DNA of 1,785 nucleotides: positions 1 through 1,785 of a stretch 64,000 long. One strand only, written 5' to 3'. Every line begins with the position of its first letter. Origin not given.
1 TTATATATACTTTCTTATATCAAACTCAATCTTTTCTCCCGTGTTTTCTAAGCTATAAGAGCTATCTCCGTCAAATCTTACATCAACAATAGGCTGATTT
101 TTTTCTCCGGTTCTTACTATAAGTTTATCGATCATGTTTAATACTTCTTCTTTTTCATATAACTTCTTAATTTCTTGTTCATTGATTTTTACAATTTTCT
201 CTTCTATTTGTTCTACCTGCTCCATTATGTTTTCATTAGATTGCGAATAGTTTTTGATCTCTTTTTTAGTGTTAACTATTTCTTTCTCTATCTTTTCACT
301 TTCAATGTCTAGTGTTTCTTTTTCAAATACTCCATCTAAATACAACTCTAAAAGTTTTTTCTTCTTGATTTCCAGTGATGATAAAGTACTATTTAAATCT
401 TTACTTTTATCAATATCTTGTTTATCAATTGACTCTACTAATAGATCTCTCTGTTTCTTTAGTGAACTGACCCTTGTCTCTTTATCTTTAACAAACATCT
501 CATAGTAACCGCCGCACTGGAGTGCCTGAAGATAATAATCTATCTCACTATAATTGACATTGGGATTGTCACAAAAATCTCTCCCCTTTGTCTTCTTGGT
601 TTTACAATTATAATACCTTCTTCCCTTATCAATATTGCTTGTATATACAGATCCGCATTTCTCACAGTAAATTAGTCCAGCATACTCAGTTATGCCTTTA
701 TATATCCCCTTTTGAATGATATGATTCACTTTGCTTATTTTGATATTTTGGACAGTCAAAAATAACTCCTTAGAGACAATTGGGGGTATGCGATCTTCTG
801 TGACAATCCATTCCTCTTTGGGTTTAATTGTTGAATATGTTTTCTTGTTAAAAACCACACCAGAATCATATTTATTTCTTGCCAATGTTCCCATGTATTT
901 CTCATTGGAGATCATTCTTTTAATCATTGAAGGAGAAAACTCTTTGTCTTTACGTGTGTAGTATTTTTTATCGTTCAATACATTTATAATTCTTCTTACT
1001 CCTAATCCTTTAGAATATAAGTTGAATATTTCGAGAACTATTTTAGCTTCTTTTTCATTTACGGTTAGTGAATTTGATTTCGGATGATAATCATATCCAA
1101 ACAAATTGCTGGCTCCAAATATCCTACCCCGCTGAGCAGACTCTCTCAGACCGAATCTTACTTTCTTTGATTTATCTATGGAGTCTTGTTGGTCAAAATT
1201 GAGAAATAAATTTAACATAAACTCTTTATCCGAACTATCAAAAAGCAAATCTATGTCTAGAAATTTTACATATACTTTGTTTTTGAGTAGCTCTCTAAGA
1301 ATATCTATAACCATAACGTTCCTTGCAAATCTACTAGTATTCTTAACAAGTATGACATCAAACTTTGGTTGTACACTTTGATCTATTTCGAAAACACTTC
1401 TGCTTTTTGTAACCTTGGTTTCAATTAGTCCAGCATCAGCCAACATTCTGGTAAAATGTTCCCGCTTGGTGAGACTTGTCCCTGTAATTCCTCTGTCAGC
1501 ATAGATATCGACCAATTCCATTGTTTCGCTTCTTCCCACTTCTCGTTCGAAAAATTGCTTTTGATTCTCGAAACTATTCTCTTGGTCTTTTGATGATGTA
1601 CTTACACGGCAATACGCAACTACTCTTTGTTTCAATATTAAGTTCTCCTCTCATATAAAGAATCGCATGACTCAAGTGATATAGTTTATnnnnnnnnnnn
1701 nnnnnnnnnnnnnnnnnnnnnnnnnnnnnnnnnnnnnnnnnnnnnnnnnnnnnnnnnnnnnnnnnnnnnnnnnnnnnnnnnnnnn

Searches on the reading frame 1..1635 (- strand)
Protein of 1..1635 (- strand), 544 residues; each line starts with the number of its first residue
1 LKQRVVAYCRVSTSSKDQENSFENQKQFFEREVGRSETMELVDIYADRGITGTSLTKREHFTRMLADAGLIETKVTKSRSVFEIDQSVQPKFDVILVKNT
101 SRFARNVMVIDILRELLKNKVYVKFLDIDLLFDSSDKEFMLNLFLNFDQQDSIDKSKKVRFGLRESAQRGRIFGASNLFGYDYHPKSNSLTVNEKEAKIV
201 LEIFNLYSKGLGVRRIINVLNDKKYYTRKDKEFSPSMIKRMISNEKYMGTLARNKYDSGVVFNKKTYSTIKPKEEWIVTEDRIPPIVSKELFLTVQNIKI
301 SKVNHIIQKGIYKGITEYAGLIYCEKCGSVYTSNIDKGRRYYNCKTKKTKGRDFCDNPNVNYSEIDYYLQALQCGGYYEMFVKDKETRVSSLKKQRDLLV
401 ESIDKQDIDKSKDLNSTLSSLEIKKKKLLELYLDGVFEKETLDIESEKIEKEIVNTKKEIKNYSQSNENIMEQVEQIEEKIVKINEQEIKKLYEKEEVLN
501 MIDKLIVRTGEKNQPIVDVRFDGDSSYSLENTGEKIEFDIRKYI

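Call 93: search_protein_families(library=pfam, proteins=[window:1-1635:-], max_evalue=0.001)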
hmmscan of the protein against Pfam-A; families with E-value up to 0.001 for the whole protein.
window:1-1635:- (544 aa): 3 families
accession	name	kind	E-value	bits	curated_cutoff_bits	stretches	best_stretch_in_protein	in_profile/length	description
PF07508.19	Recombinase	-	8.7e-24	84.2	21.1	1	194-298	1-98/102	Recombinase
PF00239.26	Resolvase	-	1e-14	55.3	23.3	2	5-68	1-59/145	Resolvase, N terminal domain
PF13408.12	Zn_ribbon_recom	-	1e-10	42.2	25.3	1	319-368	3-52/58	Recombinase zinc beta ribbon domain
